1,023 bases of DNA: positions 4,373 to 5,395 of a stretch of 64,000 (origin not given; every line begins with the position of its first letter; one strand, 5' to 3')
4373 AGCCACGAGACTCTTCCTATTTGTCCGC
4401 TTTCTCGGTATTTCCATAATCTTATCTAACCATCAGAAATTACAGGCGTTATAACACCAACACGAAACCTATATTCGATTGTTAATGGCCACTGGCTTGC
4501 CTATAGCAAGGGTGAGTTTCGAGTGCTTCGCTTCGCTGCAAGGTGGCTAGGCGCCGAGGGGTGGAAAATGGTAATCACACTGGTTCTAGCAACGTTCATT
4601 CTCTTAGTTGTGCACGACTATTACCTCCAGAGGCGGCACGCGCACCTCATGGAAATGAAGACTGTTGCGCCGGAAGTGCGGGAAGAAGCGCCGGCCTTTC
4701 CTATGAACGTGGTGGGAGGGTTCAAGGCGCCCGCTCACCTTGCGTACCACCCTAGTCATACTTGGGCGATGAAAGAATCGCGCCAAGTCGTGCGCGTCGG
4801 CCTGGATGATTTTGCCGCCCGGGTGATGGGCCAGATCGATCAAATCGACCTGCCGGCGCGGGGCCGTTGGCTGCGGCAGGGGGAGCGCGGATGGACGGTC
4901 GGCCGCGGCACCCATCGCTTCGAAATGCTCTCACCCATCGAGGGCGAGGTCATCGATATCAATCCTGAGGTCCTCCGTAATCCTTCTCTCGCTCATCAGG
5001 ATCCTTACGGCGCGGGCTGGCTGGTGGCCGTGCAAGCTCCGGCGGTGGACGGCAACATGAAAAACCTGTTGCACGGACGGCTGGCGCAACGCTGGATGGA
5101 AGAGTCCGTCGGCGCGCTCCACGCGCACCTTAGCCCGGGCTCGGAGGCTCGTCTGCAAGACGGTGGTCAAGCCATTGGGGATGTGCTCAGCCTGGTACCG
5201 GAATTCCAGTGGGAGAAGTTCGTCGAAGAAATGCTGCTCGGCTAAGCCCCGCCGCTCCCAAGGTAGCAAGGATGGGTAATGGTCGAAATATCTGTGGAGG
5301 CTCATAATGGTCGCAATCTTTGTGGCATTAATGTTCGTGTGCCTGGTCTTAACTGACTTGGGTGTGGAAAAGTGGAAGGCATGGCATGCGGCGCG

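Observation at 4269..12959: Sigma-54-wired HybA/HybB-like membrane redox module with two tethered GcvH-like proteins and no catalytic subunit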

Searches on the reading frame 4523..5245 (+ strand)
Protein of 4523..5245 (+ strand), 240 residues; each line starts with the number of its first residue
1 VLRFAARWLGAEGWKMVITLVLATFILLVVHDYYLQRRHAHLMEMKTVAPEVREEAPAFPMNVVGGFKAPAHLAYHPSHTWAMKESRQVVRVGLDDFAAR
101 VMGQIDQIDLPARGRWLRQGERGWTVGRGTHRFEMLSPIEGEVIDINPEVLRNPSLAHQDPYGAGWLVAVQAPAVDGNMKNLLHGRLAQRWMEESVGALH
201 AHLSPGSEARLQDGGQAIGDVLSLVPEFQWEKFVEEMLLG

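Call 4: search_protein_families(library=pfam, proteins=[window:4523-5245:+], max_evalue=0.01)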
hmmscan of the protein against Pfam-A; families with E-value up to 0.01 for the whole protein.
window:4523-5245:+ (240 aa): 1 family
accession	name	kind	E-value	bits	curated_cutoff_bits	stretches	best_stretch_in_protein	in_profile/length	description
PF01597.25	GCV_H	-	3.2e-19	69.5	22.2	1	74-193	2-120/122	Glycine cleavage H-protein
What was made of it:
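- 4568..5245 (+): GcvHL1: an N-terminal TM helix, a GcvH-fold domain without the lipoyl-lysine, and a helical C-terminal extension with a QDGG motif. Pfam GCV_H E=3e-19 (call 4).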

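Call 5: search_protein_families(library=ncbifam, proteins=[window:4523-5245:+], max_evalue=0.01)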
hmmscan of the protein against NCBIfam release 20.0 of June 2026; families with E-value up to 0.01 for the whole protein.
window:4523-5245:+ (240 aa): 4 families
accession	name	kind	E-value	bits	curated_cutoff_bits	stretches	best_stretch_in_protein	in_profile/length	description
NF002270.0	PRK01202.1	subfamily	2e-21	76.1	117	1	68-193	3-127/129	glycine cleavage system protein GcvH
TIGR00527.1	gcvH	equivalog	7.1e-18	64.9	115.85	1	69-184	2-117/129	glycine cleavage system protein GcvH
TIGR03077.1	not_gcvH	equivalog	3.7e-14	52.7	144.05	1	78-171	5-98/110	glycine cleavage protein H-like protein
NF045810.1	GcvH_rel_desulf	equivalog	3.1e-07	30.2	150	1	70-182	13-125/167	GcvH-related protein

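Call 6: find_homologous_proteins(query=window:4523-5245:+)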
Query window:4523-5245:+ (240 aa): 641 proteins with E <= 0.001 among 1227 candidates; the best 120 are listed.
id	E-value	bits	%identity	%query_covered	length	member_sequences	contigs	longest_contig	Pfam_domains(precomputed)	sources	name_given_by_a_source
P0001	5.4e-148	509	100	94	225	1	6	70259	PF01597.26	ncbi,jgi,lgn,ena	ncbi:MAG: glycine cleavage system protein H [Terriglobia bacterium]|jgi:glycine cleavage system H li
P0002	1.5e-138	479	93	94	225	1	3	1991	PF01597.26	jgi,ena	jgi:glycine cleavage system H lipoate-binding protein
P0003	5.3e-136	470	91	94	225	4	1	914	PF01597.26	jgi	jgi:glycine cleavage system H lipoate-binding protein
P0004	1.9e-131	455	88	94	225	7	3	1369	PF01597.26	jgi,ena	-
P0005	7.0e-131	453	81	99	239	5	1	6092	PF01597.26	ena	-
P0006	9.1e-131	453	89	94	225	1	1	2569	PF01597.26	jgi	jgi:glycine cleavage system H lipoate-binding protein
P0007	1.3e-130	453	89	88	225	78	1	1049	PF01597.26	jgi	-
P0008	4.9e-130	451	87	94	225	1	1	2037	PF01597.26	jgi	jgi:glycine cleavage system H lipoate-binding protein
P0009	6.5e-130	450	86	94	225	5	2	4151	PF01597.26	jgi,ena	jgi:glycine cleavage system H lipoate-binding protein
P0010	7.2e-130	450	84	95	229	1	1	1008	PF01597.26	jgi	jgi:glycine cleavage system H lipoate-binding protein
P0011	1.2e-129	449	87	94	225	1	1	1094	PF01597.26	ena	-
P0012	2.7e-129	448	87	94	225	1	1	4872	PF01597.26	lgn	-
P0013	1.9e-128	445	86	94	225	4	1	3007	PF01597.26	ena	-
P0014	3.8e-128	445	85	94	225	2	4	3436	PF01597.26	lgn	-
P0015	2.8e-127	442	83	93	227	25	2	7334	PF01597.26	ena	-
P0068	3.6e-118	412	79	94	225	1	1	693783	PF01597.26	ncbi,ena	-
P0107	9.8e-104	365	71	93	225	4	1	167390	PF01597.26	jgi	jgi:glycine cleavage system H protein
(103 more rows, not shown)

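Call 8: find_encoding_contigs(protein=P0107, flank=10000, max_places=3)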
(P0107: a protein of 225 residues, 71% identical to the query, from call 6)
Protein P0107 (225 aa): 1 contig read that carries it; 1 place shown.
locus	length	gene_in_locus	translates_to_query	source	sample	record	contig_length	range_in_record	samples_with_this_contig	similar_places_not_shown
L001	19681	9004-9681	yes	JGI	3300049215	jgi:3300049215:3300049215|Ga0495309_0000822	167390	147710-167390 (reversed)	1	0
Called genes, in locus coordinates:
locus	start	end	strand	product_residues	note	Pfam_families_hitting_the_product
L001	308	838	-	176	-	PF01161:PBP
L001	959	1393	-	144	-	PF00571:CBS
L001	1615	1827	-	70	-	PF02416:TatA_B_E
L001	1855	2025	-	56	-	PF02416:TatA_B_E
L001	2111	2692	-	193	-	PF01928:CYTH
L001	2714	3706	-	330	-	PF00348:polyprenyl_synt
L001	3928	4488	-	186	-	PF13328:HD_4, PF01966:HD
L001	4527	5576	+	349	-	PF02729:OTCace_N, PF00185:OTCace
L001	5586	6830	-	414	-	PF03600:CitMHS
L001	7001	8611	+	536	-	-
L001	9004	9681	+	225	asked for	PF01597:GCV_H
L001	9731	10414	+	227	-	PF01597:GCV_H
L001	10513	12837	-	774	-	-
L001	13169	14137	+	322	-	PF12797:Fer4_2 (weak), PF12837:Fer4_6 (weak), PF12838:Fer4_7, PF13187:Fer4_9 (weak), PF13247:Fer4_11, PF00037:Fer4 (weak), PF12797:Fer4_2 (weak), PF12837:Fer4_6 (weak), +4 more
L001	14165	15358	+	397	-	PF03916:NrfD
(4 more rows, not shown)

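Call 9: find_encoding_contigs(protein=P0068, flank=10000, max_places=3)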
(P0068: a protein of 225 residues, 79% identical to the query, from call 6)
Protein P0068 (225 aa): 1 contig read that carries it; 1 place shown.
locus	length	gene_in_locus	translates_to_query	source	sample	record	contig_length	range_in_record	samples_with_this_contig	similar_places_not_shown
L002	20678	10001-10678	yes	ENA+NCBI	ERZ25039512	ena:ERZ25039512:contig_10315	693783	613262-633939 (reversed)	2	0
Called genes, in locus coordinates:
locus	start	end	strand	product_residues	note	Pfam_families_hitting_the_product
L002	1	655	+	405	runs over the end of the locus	PF13546:DDE_5, PF01609:DDE_Tnp_1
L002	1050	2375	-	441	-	PF02746:MR_MLE_N, PF13378:MR_MLE_C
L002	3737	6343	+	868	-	PF02384:N6_Mtase, PF20473:MmeI_Mtase, PF07669:Eco57I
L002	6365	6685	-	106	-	-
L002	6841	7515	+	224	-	-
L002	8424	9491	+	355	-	-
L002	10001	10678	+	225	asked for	PF01597:GCV_H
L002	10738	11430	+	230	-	PF01597:GCV_H, PF25984:BSH_YknX (weak)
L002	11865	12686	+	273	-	PF00037:Fer4 (weak), PF12797:Fer4_2 (weak), PF12838:Fer4_7 (weak), PF13247:Fer4_11, PF12838:Fer4_7 (weak), PF00037:Fer4 (weak), PF12797:Fer4_2 (weak), PF13237:Fer4_10 (weak), +4 more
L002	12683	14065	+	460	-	PF03916:NrfD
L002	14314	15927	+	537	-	PF00672:HAMP, PF00512:HisKA, PF02518:HATPase_c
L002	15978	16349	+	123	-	PF05635:23S_rRNA_IVP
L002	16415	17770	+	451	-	PF00072:Response_reg, PF07724:AAA_2 (faint), PF00158:Sigma54_activat, PF01078:Mg_chelatase (faint), PF14532:Sigma54_activ_2, PF07728:AAA_5, PF25601:AAA_lid_14, PF02954:HTH_8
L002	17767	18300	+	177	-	PF07998:Peptidase_M54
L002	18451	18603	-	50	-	-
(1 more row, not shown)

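Call 19: search_protein_representatives(protein=window:4568-5245:+)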
Query: 225 residues. Proteins with E-value up to 0.001 (for the whole library): 4916; up to 1e-10: 1596; up to 1e-30: 78. The best 150 are listed.
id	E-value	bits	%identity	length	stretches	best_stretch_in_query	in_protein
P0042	3.2e-124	429.5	82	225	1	1-225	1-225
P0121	1.6e-81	289.9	80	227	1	1-159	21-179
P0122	2.8e-70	253.1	69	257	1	1-158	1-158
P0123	1.6e-65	237.5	41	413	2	49-224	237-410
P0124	1.2e-47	179.0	42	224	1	1-221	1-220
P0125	3.0e-47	177.7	42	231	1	1-224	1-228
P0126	3.1e-47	177.7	40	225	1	1-223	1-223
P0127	3.7e-46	174.2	40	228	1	1-212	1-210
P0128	4.3e-45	170.7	45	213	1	2-224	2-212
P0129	3.0e-44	167.9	40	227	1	2-224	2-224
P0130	5.0e-43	163.9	40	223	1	1-221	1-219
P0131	2.3e-42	161.8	38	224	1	1-222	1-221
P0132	5.7e-42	160.5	39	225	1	1-222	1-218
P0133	1.1e-41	159.6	45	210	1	1-161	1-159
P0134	2.8e-41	158.2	47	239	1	47-205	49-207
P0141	3.5e-38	148.1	38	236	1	48-224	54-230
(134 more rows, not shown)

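Call 25: find_related_loci(query=A3, collection=genome_contigs, flank=10000)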
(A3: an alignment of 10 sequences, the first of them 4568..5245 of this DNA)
Query A3 (225 aa) in genome_contigs; peptide patterns used: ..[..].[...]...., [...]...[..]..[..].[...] (x = any residue, [..] = any of these).
599 stretches matched a pattern (row limit reached: there are more); 567 encode a relative of the query (tblastn E <= 1e-3); the best 80 are kept; 80 distinct loci.
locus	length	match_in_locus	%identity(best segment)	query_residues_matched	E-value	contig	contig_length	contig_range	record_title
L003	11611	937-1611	87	1-225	3e-133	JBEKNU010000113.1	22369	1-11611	MAG: Terriglobia bacterium isolate SPRUCE 424 SPRUCE_424_113, whole genome shotgun sequence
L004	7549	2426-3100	88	1-225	2e-132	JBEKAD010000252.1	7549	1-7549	MAG: Terriglobia bacterium isolate SPRUCE 104 SPRUCE_104_252, whole genome shotgun sequence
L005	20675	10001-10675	87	1-225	2e-131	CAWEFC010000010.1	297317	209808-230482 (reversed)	MAG: uncultured Acidobacteriota bacterium isolate MFD03044.bin.2.66 genome assembly, contig: contig_13844, whole genome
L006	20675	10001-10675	85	1-225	2e-130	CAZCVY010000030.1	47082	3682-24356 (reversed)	MAG TPA_asm: uncultured Acidobacteriota bacterium isolate binchicken_co3_110 genome assembly, contig: NODE_2188_length_4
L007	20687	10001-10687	85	1-225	1e-129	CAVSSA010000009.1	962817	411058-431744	MAG: uncultured Acidobacteriota bacterium isolate MFD05580.bin.1.50 genome assembly, contig: contig_3502, whole genome s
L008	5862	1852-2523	83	2-225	4e-128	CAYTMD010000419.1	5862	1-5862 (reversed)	MAG TPA_asm: uncultured Acidobacteriota bacterium isolate binchicken_co3_23 genome assembly, contig: NODE_44679_length_5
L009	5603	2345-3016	83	2-225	9e-127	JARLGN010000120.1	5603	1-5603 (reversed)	MAG: Acidobacteriota bacterium isolate MAG_BO2 MetaBAT2_Bin_2_Oxic_k141_293100, whole genome shotgun sequence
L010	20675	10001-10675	82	1-225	9e-127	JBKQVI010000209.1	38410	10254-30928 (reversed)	MAG: Terriglobia bacterium isolate SEr2D2E2F__bin_83 SEr2D2E2F_000000100245, whole genome shotgun sequence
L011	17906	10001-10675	79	1-225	3e-119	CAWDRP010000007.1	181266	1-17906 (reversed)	MAG: uncultured Acidobacteriota bacterium isolate MFD04492.bin.1.1 genome assembly, contig: contig_22254, whole genome s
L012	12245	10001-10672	79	1-223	2e-119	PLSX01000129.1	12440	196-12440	MAG: Acidobacteria bacterium isolate bog_367 73.20120700_S1D.266_contig_243204, whole genome shotgun sequence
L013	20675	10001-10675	78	1-225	8e-119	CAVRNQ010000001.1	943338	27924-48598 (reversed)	MAG: uncultured Acidobacteriota bacterium isolate MFD03726.bin.1.212 genome assembly, contig: contig_10598, whole genome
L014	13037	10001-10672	80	1-223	2e-120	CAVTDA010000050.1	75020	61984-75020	MAG: uncultured Acidobacteriota bacterium isolate MFD01188.bin.2.73 genome assembly, contig: contig_178626, whole genome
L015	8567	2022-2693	71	1-224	5e-106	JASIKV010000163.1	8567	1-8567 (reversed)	MAG: Terriglobia bacterium isolate JOPF604 JOPF_N14C_contig_77136, whole genome shotgun sequence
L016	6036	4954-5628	68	1-225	1e-103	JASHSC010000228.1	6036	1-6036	MAG: Terriglobia bacterium isolate JOPF117 JOPF_AWAY_contig_454413, whole genome shotgun sequence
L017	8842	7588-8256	68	1-223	2e-103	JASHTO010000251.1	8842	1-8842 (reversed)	MAG: Terriglobia bacterium isolate JOPF155 JOPF_AWAY_contig_509000, whole genome shotgun sequence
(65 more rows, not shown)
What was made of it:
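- Tried and rejected: It was repeated with 10 sequences (call 25).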

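Call 32: search_solved_structures(query=A2, max_evalue=0.01, show_alignments=2)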
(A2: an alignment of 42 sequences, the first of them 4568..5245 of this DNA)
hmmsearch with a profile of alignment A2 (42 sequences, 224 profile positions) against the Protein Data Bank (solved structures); distinct sequences matched with E-value up to 0.01: 14.
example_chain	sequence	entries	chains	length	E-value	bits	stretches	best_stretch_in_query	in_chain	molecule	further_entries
1onl_A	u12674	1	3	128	2.4e-31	112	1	50-176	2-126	glycine cleavage system H protein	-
3ift_A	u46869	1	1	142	9.7e-31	110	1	47-157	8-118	Glycine cleavage system H protein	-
3hgb_A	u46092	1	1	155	9.9e-31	110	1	47-157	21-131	Glycine cleavage system H protein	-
3a8i_E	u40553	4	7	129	9.7e-30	106.7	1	50-176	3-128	Glycine cleavage system H protein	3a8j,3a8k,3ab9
3a7a_B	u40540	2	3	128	1.2e-29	106.5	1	50-176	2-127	Glycine cleavage system H protein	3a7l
1dxm_A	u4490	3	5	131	3.9e-26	94.9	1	51-176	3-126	H PROTEIN | H PROTEIN OF THE GLYCINE CLEAVAGE SYSTEM | H-PROTEIN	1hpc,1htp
2ka7_A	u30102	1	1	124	6.4e-26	94.2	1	56-173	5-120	Glycine cleavage system H protein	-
1zko_A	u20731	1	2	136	7.3e-26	94.1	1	56-173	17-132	Glycine cleavage system H protein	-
3tzu_A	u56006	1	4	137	9e-24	87.2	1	50-159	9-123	Glycine cleavage system H protein 1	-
3mxu_A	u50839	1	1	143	1.6e-23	86.4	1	46-167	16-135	Glycine cleavage system H protein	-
2edg_A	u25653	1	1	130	3.3e-23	85.4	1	52-175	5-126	Glycine cleavage system H protein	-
3klr_A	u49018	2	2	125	1.3e-22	83.5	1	56-175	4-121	Glycine cleavage system H protein | Glycine cleavage system H protein, mitochondrial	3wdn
8ugo_E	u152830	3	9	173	3.1e-22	82.2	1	54-175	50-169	Glycine cleavage system H protein, mitochondrial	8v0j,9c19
5a35_A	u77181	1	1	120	0.00028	23.5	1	105-153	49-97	GLYCINE CLEAVAGE SYSTEM H PROTEIN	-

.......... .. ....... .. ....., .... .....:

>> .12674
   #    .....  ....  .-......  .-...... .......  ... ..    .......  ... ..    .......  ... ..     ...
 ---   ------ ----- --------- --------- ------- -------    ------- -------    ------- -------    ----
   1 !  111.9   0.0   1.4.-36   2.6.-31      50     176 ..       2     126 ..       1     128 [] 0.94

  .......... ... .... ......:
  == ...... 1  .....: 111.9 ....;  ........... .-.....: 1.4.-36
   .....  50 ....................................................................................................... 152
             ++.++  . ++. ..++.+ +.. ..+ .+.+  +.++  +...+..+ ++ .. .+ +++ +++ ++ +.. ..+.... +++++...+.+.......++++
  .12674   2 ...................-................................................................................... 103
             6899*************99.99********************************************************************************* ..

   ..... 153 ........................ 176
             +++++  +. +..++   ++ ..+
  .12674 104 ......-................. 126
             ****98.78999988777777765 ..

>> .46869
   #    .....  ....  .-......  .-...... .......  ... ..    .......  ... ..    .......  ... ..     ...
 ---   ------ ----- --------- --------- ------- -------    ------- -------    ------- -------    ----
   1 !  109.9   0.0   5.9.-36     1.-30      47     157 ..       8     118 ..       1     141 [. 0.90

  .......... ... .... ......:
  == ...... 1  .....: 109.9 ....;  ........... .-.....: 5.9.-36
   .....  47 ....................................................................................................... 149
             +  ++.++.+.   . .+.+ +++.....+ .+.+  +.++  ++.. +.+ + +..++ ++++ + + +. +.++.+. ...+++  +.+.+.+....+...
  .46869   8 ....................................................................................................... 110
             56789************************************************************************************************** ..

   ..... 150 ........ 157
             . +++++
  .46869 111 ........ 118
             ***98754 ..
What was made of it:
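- On Glycine cleavage H protein / lipoyl carrier: The profile alignment to 1onl agrees (call 32).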

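Call 49: find_encoding_contigs(protein=P0141, flank=10000, max_places=3)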
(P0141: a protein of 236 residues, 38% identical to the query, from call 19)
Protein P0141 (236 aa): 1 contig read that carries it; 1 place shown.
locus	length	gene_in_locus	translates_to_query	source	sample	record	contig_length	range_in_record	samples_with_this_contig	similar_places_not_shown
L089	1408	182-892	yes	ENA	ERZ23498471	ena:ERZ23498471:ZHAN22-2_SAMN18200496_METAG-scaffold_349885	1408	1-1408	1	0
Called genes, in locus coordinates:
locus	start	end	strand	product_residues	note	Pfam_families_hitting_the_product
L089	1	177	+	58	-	?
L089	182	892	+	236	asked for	PF01597:GCV_H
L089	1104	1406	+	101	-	?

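Call 50: predict_structure(alignment_id=A2)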
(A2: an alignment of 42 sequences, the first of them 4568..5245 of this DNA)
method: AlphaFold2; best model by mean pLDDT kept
length: 225 residues; sequences in the alignment: 42
mean_pLDDT: 92.2   pTM: 0.81
mean pLDDT of the five models: 92.2, 90.5, 89.9, 90.0, 89.3
residues with pLDDT >= 90: 183; 70-90: 21; 50-70: 21; < 50: 0
segments of 3 or more residues with pLDDT < 50: none
pLDDT, mean of each block of 10 residues (from residue 1): 95 97 83 61 84 96 98 97 97 98 98 98 98 98 97 97 97 97 89 65 91 96 89
secondary structure, 60 per line:
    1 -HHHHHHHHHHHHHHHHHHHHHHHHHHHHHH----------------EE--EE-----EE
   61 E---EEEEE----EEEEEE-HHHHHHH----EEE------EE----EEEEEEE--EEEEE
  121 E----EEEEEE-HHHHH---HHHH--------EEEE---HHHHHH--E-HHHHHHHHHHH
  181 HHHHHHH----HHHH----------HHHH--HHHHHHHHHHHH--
elements in order: H2-31 E59-61 E65-69 E74-79 H81-87 E92-94 E107-113 E116-121 E126-131 H133-137 H141-144 E153-156 H160-165 H170-187 H192-195 H206-209 H212-223
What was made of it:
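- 4568..5245 (+): AF2 pLDDT 92, with helix 2-31 and C-terminal helices 170-223 (call 50).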

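Call 55: fold_search(model_id=the predicted structure, library=pdb)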
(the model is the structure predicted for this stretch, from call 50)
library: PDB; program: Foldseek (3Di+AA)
matches with E <= 10: 341; with E <= 0.001: 22
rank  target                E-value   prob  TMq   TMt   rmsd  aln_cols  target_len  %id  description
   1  1onl_A                1.4e-11  1.00  0.52  0.90   1.6       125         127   29  Crystal structure of Thermus thermophilus HB8 H-protein of the glycine cleavage system (released 2003-08-26)
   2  3ift                  1.7e-11  1.00  0.52  0.85   1.5       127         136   29  Crystal structure of glycine cleavage system protein H from Mycobacterium tuberculosis, using X-rays from the Compact Li (released 2009-08-11)
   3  3hgb                  2.1e-11  1.00  0.52  0.86   1.5       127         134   29  Crystal structure of glycine cleavage system protein H from Mycobacterium tuberculosis (released 2009-05-26)
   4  3ab9                  1.2e-10  1.00  0.52  0.91   1.7       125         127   25  Crystal Structure of lipoylated E. coli H-protein (reduced form) (released 2010-04-07)
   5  9c19_D                1.9e-10  1.00  0.51  0.90   1.5       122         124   22  Structure of human LIAS (released 2025-07-09)
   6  3a8i_E                1.9e-10  1.00  0.53  0.90   1.5       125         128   25  Crystal Structure of ET-EHred-5-CH3-THF complex (released 2010-04-07)
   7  3a7a_B                2.4e-10  1.00  0.52  0.90   1.6       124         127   25  Crystal structure of E. coli lipoate-protein ligase A in complex with octyl-amp and apoH-protein (released 2010-01-19)
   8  1htp                  2.7e-10  1.00  0.55  0.92   1.8       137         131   27  REFINED STRUCTURES AT 2 ANGSTROMS AND 2.2 ANGSTROMS OF THE TWO FORMS OF THE H-PROTEIN, A LIPOAMIDE-CONTAINING PROTEIN OF (released 1995-03-31)
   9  3klr                  4.7e-10  1.00  0.51  0.90   1.5       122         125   24  Bovine H-protein at 0.88 angstrom resolution (released 2010-06-09)
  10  8ugo_C                6.0e-10  1.00  0.51  0.89   1.6       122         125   22  Structure of the complex between Human LIAS and H-protein in the presence of 5'-deoxyadenosine (released 2025-07-09)
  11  9c19_E                6.8e-10  1.00  0.51  0.89   1.6       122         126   22  Structure of human LIAS (released 2025-07-09)
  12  8ugo_E                9.2e-10  1.00  0.50  0.91   1.6       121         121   22  Structure of the complex between Human LIAS and H-protein in the presence of 5'-deoxyadenosine (released 2025-07-09)
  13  3a8j_E                1.0e-09  1.00  0.52  0.90   1.5       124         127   25  Crystal Structure of ET-EHred complex (released 2010-04-07)
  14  3a7l                  1.0e-09  1.00  0.52  0.90   1.6       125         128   25  Crystal structure of E. coli apoH-protein (released 2010-01-19)
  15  1zko_A                1.3e-09  1.00  0.50  0.85   1.5       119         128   26  Crystal structure of Glycine cleavage system H protein (tm0212) from Thermotoga maritima at 1.65 A resolution (released 2005-05-10)
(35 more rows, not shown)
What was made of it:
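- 4568..5245 (+): Foldseek TM 0.90 and rmsd 1.6 A to T. thermophilus GcvH (call 55).
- On Glycine cleavage H protein / lipoyl carrier: Foldseek gives TM 0.90 and rmsd 1.6 A to 1onl (calls 50, 55).
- Fold: calls 50 and 55.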
